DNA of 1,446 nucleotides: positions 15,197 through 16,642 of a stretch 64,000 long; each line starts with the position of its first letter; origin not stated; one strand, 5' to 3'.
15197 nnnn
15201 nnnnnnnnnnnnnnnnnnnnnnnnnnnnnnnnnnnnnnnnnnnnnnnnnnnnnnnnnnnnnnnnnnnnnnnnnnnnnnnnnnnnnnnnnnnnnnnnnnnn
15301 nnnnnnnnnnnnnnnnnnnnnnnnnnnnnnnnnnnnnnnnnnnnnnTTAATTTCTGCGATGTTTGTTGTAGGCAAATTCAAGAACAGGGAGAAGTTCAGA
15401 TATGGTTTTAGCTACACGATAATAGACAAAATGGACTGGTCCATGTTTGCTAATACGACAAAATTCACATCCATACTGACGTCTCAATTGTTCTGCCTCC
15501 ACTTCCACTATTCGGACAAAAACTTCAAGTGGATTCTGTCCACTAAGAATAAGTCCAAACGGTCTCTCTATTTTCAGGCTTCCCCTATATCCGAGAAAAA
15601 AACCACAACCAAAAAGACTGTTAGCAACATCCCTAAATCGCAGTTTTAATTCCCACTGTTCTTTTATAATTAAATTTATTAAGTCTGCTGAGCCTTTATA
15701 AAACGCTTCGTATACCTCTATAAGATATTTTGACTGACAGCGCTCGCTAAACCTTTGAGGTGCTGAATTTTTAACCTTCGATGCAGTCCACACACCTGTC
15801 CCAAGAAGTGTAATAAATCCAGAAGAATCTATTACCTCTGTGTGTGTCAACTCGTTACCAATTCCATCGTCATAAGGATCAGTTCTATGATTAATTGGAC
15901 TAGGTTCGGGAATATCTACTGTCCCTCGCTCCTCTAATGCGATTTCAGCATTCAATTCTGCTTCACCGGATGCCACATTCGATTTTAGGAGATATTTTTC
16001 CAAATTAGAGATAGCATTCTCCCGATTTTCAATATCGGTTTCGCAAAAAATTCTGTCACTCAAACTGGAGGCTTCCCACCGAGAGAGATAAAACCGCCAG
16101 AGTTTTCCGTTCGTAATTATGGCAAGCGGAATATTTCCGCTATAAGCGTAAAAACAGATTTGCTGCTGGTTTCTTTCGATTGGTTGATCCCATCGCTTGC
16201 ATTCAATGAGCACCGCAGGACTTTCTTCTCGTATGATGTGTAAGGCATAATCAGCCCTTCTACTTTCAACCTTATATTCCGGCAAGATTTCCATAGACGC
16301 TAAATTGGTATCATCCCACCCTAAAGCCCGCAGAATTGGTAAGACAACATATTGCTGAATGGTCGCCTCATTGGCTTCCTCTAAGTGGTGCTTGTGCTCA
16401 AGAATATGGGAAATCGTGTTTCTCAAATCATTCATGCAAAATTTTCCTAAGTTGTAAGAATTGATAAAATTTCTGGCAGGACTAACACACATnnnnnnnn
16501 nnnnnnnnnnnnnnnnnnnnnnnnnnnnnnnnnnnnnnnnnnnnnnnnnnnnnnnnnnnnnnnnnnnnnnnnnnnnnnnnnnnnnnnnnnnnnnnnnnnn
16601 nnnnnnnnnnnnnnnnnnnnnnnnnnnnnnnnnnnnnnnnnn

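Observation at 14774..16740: About 1.9-kb segment flanked by direct repeats, carrying a HigA-like antitoxin-domain gene and a PD-(D/E)xK (HsdR_N) nuclease-domain gene: candidate small defence/TA-like island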

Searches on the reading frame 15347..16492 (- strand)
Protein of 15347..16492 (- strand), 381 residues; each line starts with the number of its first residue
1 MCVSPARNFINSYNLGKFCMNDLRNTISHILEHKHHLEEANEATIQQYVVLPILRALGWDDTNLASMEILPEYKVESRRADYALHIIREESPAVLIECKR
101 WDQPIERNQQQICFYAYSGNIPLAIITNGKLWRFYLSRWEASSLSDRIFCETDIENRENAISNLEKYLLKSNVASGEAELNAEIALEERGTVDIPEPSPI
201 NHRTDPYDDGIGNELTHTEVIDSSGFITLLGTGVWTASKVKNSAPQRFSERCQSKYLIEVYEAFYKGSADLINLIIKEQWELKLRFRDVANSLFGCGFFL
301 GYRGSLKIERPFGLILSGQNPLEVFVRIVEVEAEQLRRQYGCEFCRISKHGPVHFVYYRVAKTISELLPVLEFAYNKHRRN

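Call 4: search_protein_families(library=pfam, proteins=[window:15347-16492:-], max_evalue=1)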
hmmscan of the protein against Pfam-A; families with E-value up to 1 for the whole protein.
window:15347-16492:- (381 aa): 2 families
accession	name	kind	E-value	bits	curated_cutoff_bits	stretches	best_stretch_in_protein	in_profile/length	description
PF04313.20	HSDR_N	-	7.7e-08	32.9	25.1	1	76-140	124-195/198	Type I restriction enzyme R protein N terminus (HSDR_N)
PF13588.12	HSDR_N_2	-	2e-05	25.1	25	1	52-132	12-91/110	Type I restriction enzyme R protein N terminus (HSDR_N)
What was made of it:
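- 15347..16435 (-): HsdR_N-family gene, 362 aa. Residues 1-170 form a PD-(D/E)xK nuclease domain (D62, E78, K80). Residues ~172-205 are a low-confidence linker. Residues ~205-362 form a lineage-restricted alpha/beta C-terminal domain. Pfam (call 4).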

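Call 9: find_encoding_contigs(protein=window:15347-16435:-, flank=10000, max_places=10)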
Protein window:15347-16435:- (362 aa): no gene with exactly this product is on record in the collection.

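Call 11: find_homologous_proteins(query=window:15347-16435:-, max_evalue=0.001)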
Query window:15347-16435:- (362 aa): 307 proteins with E <= 0.001 among 2059 candidates; the best 120 are listed.
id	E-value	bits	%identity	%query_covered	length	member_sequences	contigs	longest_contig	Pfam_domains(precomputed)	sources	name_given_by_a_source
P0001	1.2e-244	829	100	100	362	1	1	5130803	PF04313.21,PF13588.13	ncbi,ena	-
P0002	9.3e-184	629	77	100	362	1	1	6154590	PF04313.21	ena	-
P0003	7.3e-182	622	75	100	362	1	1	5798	PF04313.21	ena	-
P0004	5.5e-181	619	75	100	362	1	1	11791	PF04313.21,PF13588.13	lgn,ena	-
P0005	3.8e-173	594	74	100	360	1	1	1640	PF04313.21,PF13588.13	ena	-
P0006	6.1e-170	583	72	100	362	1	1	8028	PF04313.21,PF13588.13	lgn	-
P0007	4.8e-152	524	65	100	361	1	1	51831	-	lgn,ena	-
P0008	6.3e-144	497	65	100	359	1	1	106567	-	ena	-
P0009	7.4e-142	491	63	99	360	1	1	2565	-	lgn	-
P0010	2.0e-130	453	60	99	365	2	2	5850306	PF04313.21,PF13588.13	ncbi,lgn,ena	-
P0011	2.5e-126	440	58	99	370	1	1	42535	PF04313.21,PF13588.13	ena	-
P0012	6.6e-126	438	59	100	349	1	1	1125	PF04313.21,PF13588.13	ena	-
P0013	7.9e-126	438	60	100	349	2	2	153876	PF04313.21,PF13588.13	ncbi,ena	-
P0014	2.8e-125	436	58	100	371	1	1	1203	PF04313.21,PF13588.13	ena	-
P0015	7.5e-125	435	59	100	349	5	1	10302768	PF04313.21,PF13588.13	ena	-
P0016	1.1e-123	431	57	99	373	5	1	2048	PF04313.21,PF13588.13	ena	-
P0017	1.0e-122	428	57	100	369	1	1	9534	PF04313.21,PF13588.13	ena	-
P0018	1.2e-122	427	56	100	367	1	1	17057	PF04313.21,PF13588.13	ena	-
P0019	1.8e-122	427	58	100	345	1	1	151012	PF04313.21,PF13588.13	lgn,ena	-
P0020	2.3e-122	427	58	100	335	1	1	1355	PF04313.21,PF13588.13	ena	-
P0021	3.8e-122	426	56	100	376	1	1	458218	PF04313.21,PF13588.13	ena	-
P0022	6.8e-122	425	58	100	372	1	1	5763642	PF04313.21,PF13588.13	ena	-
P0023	7.0e-122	425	59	100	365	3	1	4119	PF04313.21,PF13588.13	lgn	-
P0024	1.1e-121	424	56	99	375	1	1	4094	PF04313.21,PF13588.13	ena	-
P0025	5.4e-121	422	59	100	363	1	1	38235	PF04313.21,PF13588.13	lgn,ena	-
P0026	6.4e-121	422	58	99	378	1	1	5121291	PF04313.21,PF13588.13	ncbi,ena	-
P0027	1.3e-120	421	57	100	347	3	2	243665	PF04313.21,PF13588.13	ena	-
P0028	2.8e-120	420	56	100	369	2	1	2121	PF04313.21,PF13588.13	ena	-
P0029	5.6e-120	419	57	100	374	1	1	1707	PF04313.21,PF13588.13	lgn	-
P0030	3.2e-119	416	57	100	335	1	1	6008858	PF04313.21,PF13588.13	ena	-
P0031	6.0e-119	415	56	100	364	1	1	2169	PF04313.21,PF13588.13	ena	-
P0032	1.2e-118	414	57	99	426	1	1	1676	PF04313.21,PF13588.13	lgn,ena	-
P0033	3.9e-118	413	58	100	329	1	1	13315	PF04313.21,PF13588.13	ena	-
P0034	2.7e-117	410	56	99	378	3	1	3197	PF04313.21,PF13588.13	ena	-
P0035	3.8e-117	409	57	99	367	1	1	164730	PF04313.21,PF13588.13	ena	-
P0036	4.8e-117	409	56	100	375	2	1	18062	PF04313.21,PF13588.13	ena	-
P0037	6.6e-117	409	56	100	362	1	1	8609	PF04313.21,PF13588.13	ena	-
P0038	9.7e-117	408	56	99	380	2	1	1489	PF04313.21,PF13588.13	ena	-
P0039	1.2e-116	408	55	100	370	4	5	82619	PF04313.21,PF13588.13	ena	-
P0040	1.5e-116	407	54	100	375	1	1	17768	PF04313.21,PF13588.13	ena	-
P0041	3.4e-116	406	57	99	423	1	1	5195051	PF04313.21,PF13588.13,PF05534.19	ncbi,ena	-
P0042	2.4e-115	403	55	100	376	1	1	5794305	PF04313.21,PF13588.13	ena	-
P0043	2.8e-115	403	55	100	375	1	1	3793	PF04313.21,PF13588.13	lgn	-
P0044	2.9e-115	403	55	100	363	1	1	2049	PF04313.21,PF13588.13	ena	-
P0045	6.9e-115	402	56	99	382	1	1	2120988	PF04313.21,PF13588.13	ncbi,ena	-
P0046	7.1e-115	402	55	100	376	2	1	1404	PF04313.21,PF13588.13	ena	-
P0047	8.7e-115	402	55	99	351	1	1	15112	PF04313.21,PF13588.13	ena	-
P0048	9.3e-115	402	54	100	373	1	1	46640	PF04313.21,PF13588.13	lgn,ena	-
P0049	3.4e-114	400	55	100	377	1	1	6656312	PF04313.21,PF13588.13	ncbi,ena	-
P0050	1.0e-112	395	57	99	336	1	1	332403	PF04313.21,PF13588.13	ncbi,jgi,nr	ncbi:hypothetical protein C6496_04445 [Candidatus Poribacteria bacterium]|nr:MAG: hypothetical prote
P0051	1.4e-112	394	55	100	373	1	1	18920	PF04313.21,PF13588.13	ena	-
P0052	1.5e-112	394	55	99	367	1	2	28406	PF04313.21,PF13588.13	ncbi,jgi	-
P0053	1.7e-112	394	53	100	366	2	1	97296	PF04313.21,PF13588.13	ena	-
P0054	1.8e-112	394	55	100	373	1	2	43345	PF04313.21,PF13588.13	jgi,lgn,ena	-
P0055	3.4e-112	393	56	99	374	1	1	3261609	PF04313.21,PF13588.13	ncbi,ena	-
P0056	3.6e-112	393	54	100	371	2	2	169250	PF04313.21,PF13588.13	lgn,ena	-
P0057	3.2e-111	390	56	100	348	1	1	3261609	PF04313.21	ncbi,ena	-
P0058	9.1e-111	388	54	100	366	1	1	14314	PF04313.21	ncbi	-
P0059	1.5e-110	388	54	100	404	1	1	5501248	PF04313.21,PF13588.13,PF01381.29,PF13560.13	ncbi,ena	-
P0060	1.0e-109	385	52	99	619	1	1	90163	PF04313.21,PF13588.13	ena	-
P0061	1.9e-108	381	53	99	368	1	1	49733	PF04313.21,PF13588.13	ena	-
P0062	2.7e-108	380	77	49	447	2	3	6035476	PF04313.21,PF13560.13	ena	-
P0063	8.5e-108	379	54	100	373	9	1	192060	PF04313.21,PF13588.13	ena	-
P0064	1.2e-107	378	51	100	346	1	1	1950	PF04313.21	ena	-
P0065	1.4e-106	375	58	90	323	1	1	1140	PF04313.21,PF13588.13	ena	-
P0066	6.1e-106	373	51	99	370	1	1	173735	PF04313.21,PF13588.13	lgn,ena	-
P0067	7.7e-106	372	47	99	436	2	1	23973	PF04313.21,PF13588.13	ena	-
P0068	1.6e-105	371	62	84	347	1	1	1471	PF04313.21,PF13588.13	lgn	-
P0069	3.7e-105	370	45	100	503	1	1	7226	PF04313.21,PF13588.13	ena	-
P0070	6.5e-105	369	46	99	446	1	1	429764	PF04313.21,PF13588.13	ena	-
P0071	8.1e-105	369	69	55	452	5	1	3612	PF04313.21,PF13588.13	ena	-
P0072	1.4e-104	368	45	100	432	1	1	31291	PF04313.21,PF13588.13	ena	-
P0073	1.4e-104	368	51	99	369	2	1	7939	PF04313.21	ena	-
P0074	4.5e-104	366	46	99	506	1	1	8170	PF04313.21,PF13588.13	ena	-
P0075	5.5e-104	366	47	99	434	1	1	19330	PF04313.21,PF13588.13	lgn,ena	-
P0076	1.2e-103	365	46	99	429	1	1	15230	PF04313.21,PF13588.13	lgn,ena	-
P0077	1.5e-103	365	64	74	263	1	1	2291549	PF04313.21,PF13588.13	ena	-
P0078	2.3e-103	364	45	99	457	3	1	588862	PF04313.21,PF13588.13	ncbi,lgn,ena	-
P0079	3.1e-103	364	46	99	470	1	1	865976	PF04313.21,PF13588.13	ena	-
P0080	6.4e-103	363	59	85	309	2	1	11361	PF04313.21,PF13588.13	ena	-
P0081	7.4e-103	362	49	100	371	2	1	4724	PF04313.21,PF13588.13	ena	-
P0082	9.1e-103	362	51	99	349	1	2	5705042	PF04313.21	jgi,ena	jgi:hypothetical protein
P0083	1.1e-102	362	53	100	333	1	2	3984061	PF04313.21,PF13588.13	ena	-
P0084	1.1e-102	362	61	83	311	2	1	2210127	PF04313.21,PF13588.13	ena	-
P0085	1.1e-102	362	51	99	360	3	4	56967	PF04313.21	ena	-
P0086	1.9e-102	361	45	99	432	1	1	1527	PF04313.21,PF13588.13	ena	-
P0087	1.9e-102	361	66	73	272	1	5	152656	PF04313.21,PF13588.13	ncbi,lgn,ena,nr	ncbi:MAG: type I restriction enzyme HsdR N-terminal domain-containing protein [Candidatus Poribacter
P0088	2.8e-102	360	69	54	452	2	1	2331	PF04313.21,PF13588.13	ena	-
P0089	4.4e-102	360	45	99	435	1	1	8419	PF04313.21,PF13588.13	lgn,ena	-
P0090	9.2e-102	359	51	99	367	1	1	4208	PF04313.21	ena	-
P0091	2.5e-101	357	64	76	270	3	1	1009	PF04313.21,PF13588.13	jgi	jgi:hypothetical protein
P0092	3.5e-101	357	51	100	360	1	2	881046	PF04313.21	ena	-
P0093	4.8e-101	356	46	99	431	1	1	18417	PF04313.21,PF13588.13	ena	-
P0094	5.2e-101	356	46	99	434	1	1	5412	PF04313.21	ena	-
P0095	5.4e-101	356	50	99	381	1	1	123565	PF04313.21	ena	-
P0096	1.2e-100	355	45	99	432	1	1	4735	PF04313.21,PF13588.13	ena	-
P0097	1.3e-100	355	44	99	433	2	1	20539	PF04313.21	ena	-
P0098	2.9e-100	354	45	99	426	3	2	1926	PF04313.21,PF13588.13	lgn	-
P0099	3.1e-100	354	69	52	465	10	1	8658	PF04313.21,PF13588.13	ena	-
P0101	4.6e-100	353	49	99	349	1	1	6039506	PF04313.21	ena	-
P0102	2.1e-99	351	49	99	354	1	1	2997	PF04313.21,PF13588.13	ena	-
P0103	3.1e-99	350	56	88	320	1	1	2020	PF04313.21,PF13588.13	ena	-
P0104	3.7e-99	350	65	70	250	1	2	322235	PF04313.21,PF13588.13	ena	-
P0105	7.6e-99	349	45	100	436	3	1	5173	PF04313.21,PF13588.13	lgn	-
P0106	1.4e-98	348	45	100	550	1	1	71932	PF04313.21,PF13588.13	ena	-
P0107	1.5e-98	348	49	99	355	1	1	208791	PF04313.21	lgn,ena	-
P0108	3.6e-98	347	45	100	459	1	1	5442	PF04313.21,PF13588.13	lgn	-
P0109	5.1e-98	346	45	100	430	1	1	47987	PF04313.21,PF13588.13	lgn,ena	-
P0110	1.1e-97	345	48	99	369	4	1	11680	PF04313.21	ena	-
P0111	1.3e-97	345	49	100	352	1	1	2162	PF04313.21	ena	-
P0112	1.8e-97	345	66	70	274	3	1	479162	PF04313.21,PF13588.13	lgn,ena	-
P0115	7.0e-97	343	50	100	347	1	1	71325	PF04313.21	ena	-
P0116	2.0e-96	341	83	50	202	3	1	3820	PF04313.21,PF13588.13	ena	-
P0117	4.5e-96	340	49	99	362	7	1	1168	PF04313.21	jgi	jgi:hypothetical protein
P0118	4.6e-96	340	78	54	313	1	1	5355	PF04313.21,PF13588.13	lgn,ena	-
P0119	4.9e-96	340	49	99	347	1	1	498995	PF04313.21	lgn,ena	-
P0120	5.2e-96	340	49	99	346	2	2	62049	PF04313.21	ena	-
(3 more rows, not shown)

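Call 12: search_protein_families(library=padloc, proteins=[window:15347-16435:-], max_evalue=1)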
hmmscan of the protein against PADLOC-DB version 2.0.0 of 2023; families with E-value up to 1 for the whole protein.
window:15347-16435:- (362 aa): 2 families
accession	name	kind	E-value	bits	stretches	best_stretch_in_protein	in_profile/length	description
PDLC03604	REase_MTase_IIG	-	0.00011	18.4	1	20-122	28-142/1011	Type IIG restriction enzyme-methyltransferase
PDLC01611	Cas4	-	0.011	14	1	64-126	54-115/158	"CAS-I,CAS-II,CAS-III,CAS-IV,CAS-V,CAS-VI; acquisition_associated"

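Call 13: search_protein_families(library=ncbifam, proteins=[window:15347-16435:-], max_evalue=1)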
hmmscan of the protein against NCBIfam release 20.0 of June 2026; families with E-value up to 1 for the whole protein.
window:15347-16435:- (362 aa): 1 family
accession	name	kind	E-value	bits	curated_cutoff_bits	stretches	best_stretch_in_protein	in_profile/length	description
NF046051.1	restrict_EcoAI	equivalog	0.001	17.5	550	1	22-114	2-104/768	EcoAI/FtnUII family type I restriction enzme subunit R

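Call 14: find_encoding_contigs(protein=P0002, flank=10000, max_places=3)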
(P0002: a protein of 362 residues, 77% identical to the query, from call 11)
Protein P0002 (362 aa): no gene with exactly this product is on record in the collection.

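Call 15: find_encoding_contigs(protein=P0001, flank=10000, max_places=3)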
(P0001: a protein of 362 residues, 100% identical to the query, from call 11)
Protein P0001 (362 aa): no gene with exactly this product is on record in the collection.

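Call 19: find_related_loci(query=A1, collection=genome_contigs, flank=6000)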
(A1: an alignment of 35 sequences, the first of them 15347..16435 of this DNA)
Query A1 (362 aa) in genome_contigs; peptide patterns used: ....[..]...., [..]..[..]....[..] (x = any residue, [..] = any of these).
103 stretches matched a pattern; 36 encode a relative of the query (tblastn E <= 1e-3); 34 distinct loci.
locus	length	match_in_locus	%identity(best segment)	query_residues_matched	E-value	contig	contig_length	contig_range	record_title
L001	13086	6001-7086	59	1-362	2e-139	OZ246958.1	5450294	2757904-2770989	MAG: Candidatus Poribacteria bacterium isolate eb1091dc-daf2-4aeb-812c-2eaa76c9e045 genome assembly, chromosome: 1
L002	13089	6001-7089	60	1-360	4e-139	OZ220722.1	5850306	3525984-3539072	MAG: Candidatus Poribacteria bacterium isolate 09e4b887-e8cc-4912-b364-6afc626817b5 genome assembly, chromosome: 1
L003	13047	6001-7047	60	1-362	1e-133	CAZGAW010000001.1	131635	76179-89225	MAG TPA_asm: uncultured bacterium isolate SRP109090_co1_253 genome assembly, contig: NODE_99_length_131635_cov_19.649369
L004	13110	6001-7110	57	1-362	1e-133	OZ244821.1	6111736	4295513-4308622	MAG: Candidatus Poribacteria bacterium isolate f8e195d4-717b-4ac2-aaf5-fcbd41c48ae0 genome assembly, chromosome: 1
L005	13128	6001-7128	58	1-360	1e-123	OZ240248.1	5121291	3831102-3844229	MAG: Candidatus Poribacteria bacterium isolate b8ffb888-6308-4f48-b550-e0c295cc777e genome assembly, chromosome: 1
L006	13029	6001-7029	57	3-362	1e-122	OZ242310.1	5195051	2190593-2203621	MAG: Candidatus Poribacteria bacterium isolate 20da2b61-0884-4a9e-940d-2acfcc06f24a genome assembly, chromosome: 1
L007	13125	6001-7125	55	1-362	2e-121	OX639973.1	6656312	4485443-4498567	MAG: uncultured Poribacteria bacterium isolate a51c2dcd-0bc8-4832-ac43-f95c9d639ad7 genome assembly, chromosome: 1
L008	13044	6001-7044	56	1-362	4e-110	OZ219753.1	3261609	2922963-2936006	MAG: Candidatus Poribacteria bacterium isolate 1eb63393-43b3-4ba7-aba7-ea4ddc7e67a3 genome assembly, chromosome: 4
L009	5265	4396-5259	60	1-302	1e-109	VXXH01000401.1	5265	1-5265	MAG: Candidatus Poribacteria bacterium isolate SB0668_bin_37 NODE_7185_length_5265_cov_7.301919, whole genome shotgun se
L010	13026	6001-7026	54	1-362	2e-108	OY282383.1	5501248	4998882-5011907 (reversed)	MAG: uncultured Poribacteria bacterium isolate 7c199f84-8048-4b63-b208-6e17c6421a0a genome assembly, chromosome: 1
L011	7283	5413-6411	49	1-362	1e-105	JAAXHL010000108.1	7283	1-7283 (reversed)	MAG: Candidatus Poribacteria bacterium isolate Plut_88888 unfiltered_Plut_88888_genomic_contig_908570, whole genome shot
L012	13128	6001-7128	48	1-360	2e-103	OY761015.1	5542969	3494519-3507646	MAG: Candidatus Poribacteria bacterium isolate b26c8cc1-2726-459c-8d02-9adedbaa8fd6 genome assembly, chromosome: 2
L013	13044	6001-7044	47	1-362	7e-100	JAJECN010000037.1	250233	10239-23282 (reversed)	MAG: Candidatus Poribacteria bacterium isolate jk18xAbins.24 k141_336844, whole genome shotgun sequence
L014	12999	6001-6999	44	1-362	1e-95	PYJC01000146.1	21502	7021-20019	MAG: Candidatus Poribacteria bacterium isolate PCPOR1 Ga0206387_1146, whole genome shotgun sequence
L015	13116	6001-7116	45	1-362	2e-95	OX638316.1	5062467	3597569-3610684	MAG: uncultured Poribacteria bacterium isolate 19b3914e-8088-41bb-88ee-c15fb0df7e30 genome assembly, chromosome: 1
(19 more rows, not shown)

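Call 30: find_encoding_contigs(protein=P0004, flank=8000, max_places=3)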
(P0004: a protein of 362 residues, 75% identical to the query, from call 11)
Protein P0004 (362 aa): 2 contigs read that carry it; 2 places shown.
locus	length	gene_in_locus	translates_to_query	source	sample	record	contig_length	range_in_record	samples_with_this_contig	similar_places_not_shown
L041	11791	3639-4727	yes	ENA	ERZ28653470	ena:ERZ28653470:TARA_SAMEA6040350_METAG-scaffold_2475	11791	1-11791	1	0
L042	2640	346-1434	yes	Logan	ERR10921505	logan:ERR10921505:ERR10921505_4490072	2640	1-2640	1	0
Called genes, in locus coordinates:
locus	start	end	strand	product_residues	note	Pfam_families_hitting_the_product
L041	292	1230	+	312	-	PF00701:DHDPS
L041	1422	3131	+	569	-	PF05833:NFACT_N, PF18297:NFACT-R_2 (faint), PF05670:NFACT-R_1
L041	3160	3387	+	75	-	-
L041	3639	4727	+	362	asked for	PF04313:HSDR_N (weak), PF13588:HSDR_N_2 (weak)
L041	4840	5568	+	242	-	-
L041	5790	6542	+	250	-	PF18912:DZR_2, PF00156:Pribosyltran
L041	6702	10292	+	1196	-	PF02463:SMC_N, PF13175:AAA_15, PF13304:AAA_21 (faint), PF13476:AAA_23 (weak), PF24161:CCDC39 (faint), PF06470:SMC_hinge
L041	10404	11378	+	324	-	-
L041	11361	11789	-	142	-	?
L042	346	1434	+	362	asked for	PF04313:HSDR_N (weak), PF13588:HSDR_N_2 (weak)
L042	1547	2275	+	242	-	-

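Call 31: find_encoding_contigs(protein=P0006, flank=8000, max_places=3)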
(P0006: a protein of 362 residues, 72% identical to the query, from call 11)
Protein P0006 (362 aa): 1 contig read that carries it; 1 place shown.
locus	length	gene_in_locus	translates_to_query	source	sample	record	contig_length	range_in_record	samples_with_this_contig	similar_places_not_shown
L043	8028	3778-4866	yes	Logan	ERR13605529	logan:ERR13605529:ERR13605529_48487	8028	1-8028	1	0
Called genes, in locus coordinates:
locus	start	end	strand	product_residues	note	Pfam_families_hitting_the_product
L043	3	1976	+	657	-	?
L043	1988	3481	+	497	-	PF13401:AAA_22 (faint)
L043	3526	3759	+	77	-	-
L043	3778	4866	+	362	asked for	PF13588:HSDR_N_2 (weak), PF04313:HSDR_N (weak)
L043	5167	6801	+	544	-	PF00118:Cpn60_TCP1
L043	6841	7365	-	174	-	-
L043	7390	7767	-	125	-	-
